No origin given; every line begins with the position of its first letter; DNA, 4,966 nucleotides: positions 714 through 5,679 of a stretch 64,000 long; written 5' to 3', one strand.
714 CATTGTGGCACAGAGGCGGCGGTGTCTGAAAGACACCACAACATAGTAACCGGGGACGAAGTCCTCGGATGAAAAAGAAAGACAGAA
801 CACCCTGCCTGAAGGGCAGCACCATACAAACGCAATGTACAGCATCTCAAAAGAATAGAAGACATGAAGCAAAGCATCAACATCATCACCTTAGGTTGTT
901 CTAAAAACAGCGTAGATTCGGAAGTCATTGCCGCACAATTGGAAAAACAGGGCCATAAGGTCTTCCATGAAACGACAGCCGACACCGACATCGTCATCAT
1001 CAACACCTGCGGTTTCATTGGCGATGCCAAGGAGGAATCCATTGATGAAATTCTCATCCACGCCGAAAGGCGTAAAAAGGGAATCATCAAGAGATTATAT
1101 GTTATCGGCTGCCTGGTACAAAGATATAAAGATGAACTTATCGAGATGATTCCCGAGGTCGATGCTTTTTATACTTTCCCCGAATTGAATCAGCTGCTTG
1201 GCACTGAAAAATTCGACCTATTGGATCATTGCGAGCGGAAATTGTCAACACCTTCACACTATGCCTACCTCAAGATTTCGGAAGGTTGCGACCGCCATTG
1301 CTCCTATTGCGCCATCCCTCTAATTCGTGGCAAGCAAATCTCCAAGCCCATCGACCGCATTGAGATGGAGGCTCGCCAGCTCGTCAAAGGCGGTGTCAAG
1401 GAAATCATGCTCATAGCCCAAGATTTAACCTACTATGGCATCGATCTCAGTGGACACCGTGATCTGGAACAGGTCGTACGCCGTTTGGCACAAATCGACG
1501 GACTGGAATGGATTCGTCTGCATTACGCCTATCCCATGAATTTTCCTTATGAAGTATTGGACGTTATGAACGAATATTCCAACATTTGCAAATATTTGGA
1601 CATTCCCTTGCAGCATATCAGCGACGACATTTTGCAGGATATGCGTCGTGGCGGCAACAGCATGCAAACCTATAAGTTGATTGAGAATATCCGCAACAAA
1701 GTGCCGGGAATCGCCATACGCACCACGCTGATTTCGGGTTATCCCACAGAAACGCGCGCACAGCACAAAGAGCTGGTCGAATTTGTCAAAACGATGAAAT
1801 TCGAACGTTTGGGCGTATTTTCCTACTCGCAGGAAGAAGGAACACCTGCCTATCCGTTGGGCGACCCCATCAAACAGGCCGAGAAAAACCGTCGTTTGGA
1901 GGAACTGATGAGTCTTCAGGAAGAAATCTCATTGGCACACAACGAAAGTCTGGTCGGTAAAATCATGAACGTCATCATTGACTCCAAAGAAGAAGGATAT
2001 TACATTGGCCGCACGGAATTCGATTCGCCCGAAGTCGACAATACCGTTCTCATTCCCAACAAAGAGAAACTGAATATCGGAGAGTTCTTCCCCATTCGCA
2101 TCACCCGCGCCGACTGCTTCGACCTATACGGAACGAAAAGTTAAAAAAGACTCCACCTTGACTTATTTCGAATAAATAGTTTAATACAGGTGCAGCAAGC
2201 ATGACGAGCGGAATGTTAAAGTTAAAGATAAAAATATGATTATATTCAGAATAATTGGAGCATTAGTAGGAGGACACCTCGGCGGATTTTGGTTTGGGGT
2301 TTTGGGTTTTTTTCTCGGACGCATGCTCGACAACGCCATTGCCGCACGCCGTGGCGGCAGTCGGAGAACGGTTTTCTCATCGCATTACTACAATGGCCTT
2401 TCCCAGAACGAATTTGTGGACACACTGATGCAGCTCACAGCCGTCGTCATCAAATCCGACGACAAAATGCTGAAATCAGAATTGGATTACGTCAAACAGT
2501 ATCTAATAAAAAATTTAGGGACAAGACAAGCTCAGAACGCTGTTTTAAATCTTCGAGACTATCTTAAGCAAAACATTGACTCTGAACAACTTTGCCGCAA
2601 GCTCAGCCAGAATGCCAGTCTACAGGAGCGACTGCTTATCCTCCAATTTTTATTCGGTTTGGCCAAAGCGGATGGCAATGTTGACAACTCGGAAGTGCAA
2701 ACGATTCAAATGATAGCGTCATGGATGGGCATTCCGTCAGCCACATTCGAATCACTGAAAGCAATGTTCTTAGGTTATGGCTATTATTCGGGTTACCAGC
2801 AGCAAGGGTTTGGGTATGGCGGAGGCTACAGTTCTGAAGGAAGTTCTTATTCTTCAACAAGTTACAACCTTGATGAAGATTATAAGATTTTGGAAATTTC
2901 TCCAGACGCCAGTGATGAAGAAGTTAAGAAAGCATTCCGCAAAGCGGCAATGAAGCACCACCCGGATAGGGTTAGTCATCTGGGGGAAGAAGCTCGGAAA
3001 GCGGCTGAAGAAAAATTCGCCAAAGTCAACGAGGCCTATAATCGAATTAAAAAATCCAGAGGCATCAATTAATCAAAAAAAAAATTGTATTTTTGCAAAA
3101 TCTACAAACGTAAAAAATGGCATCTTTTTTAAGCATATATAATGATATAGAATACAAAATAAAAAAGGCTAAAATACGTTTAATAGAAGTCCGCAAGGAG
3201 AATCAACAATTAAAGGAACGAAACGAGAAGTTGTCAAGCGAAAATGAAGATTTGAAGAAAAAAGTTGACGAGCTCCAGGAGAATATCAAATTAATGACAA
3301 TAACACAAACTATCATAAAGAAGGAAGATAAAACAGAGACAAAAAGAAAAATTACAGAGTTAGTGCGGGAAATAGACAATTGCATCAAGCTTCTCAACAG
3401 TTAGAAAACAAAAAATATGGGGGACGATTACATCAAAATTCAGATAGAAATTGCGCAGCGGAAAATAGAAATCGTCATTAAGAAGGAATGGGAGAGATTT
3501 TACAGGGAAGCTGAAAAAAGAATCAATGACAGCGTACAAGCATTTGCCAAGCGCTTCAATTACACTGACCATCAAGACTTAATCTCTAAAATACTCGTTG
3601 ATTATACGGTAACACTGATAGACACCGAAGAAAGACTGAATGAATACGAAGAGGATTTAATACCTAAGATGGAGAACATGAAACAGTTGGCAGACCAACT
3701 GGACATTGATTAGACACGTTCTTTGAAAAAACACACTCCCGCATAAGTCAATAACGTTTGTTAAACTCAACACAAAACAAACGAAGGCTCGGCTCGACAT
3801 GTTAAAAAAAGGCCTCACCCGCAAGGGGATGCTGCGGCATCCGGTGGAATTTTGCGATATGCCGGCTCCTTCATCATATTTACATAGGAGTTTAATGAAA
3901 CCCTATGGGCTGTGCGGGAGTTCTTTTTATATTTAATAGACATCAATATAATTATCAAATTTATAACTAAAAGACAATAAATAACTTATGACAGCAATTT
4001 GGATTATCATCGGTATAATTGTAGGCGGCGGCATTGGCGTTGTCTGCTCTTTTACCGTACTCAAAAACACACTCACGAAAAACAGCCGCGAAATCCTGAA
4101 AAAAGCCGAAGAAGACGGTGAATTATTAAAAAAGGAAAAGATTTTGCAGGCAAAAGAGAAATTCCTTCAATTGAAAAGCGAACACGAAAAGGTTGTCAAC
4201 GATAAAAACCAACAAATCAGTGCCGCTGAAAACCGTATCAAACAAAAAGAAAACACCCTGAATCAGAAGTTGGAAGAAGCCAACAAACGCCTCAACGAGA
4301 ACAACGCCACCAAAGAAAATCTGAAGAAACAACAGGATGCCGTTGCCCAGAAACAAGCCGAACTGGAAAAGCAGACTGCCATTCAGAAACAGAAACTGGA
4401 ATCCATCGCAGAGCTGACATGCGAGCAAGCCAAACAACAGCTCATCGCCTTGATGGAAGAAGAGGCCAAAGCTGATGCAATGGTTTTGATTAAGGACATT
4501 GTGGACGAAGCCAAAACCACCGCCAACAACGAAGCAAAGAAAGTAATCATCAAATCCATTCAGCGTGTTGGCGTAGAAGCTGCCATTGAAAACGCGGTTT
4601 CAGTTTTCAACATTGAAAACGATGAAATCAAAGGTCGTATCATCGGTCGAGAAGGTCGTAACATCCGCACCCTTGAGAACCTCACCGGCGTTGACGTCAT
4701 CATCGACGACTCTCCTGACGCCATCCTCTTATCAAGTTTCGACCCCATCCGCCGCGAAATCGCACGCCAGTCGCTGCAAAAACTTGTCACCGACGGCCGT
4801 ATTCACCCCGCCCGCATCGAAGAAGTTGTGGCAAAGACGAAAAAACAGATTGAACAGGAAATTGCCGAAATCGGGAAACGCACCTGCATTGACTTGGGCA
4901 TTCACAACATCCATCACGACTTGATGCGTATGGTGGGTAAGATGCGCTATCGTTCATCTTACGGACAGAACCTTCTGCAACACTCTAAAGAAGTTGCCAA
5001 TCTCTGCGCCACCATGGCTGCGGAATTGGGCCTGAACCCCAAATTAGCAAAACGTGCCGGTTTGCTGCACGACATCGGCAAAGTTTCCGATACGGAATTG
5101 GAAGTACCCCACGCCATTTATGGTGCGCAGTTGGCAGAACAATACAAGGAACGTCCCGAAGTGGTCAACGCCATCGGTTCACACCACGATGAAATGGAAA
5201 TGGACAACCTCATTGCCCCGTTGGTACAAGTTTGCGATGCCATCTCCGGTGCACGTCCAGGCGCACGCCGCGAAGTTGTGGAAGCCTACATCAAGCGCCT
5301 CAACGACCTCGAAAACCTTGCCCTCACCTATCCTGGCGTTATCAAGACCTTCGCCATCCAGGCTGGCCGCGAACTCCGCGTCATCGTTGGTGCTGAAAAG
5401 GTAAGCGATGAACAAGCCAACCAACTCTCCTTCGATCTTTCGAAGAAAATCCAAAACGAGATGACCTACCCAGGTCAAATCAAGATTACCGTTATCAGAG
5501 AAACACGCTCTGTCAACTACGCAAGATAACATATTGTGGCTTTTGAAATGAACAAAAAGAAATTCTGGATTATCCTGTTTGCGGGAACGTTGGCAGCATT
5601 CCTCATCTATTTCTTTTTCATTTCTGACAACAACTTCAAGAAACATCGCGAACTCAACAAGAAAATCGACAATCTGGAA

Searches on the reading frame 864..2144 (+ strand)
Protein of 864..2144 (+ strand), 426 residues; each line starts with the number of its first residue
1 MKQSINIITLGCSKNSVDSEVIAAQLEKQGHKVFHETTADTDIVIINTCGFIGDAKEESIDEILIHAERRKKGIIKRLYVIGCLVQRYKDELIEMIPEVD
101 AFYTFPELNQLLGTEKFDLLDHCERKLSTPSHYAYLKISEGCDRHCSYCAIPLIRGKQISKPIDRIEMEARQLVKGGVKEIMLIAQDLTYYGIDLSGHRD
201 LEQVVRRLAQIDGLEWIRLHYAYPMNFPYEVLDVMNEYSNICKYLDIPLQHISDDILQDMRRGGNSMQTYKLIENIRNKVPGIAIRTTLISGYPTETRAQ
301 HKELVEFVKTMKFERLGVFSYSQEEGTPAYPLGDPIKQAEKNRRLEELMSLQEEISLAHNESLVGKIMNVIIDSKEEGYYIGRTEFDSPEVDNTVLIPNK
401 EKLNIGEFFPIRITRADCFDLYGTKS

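Call 29: search_protein_families(library=pfam, proteins=[window:864-2144:+], max_evalue=0.00001)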
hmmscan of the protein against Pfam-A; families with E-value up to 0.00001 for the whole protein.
window:864-2144:+ (426 aa): 3 families
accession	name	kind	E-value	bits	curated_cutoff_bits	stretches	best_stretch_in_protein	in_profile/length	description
PF00919.26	UPF0004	-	3.9e-23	81.8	27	1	5-102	2-96/98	Uncharacterized protein family UPF0004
PF04055.27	Radical_SAM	-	7.6e-23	81.9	29.5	1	137-308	2-166/166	Radical SAM superfamily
PF18693.7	TRAM_2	-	3e-20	72.6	27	1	364-424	1-61/63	TRAM domain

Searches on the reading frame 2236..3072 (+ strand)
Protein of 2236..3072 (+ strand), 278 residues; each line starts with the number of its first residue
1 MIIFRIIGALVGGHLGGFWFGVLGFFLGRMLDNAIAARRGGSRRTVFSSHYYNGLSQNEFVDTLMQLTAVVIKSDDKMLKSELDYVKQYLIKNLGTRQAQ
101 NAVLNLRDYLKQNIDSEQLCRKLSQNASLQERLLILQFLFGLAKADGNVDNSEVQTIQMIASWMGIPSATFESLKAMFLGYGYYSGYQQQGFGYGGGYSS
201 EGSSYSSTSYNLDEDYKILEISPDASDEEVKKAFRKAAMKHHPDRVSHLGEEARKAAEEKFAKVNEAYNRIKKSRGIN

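Call 29: search_protein_families(library=pfam, proteins=[window:2236-3072:+], max_evalue=0.00001)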
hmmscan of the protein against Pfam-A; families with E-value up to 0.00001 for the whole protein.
window:2236-3072:+ (278 aa): 2 families
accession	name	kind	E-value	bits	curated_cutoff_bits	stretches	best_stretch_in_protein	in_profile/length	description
PF05099.18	TerB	-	1.2e-16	61.4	24.4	1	64-175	4-117/118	Tellurite resistance protein TerB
PF00226.36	DnaJ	-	1.2e-15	57.8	27.8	1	216-271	3-53/63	DnaJ domain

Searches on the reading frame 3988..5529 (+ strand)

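Call 29: search_protein_families(library=pfam, proteins=[window:3988-5529:+], max_evalue=0.00001)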
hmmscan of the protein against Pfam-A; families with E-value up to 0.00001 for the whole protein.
window:3988-5529:+ (513 aa): 3 families
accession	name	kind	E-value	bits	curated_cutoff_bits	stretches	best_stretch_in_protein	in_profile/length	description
PF12072.13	RNase_Y_N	-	1.9e-37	129.1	32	1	2-196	2-199/201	RNase Y N-terminal region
PF01966.28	HD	-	7.9e-20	71.7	22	1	330-420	2-114/116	HD domain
PF00013.35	KH_1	-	2e-06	27.9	21.5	1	214-263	10-64/66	KH domain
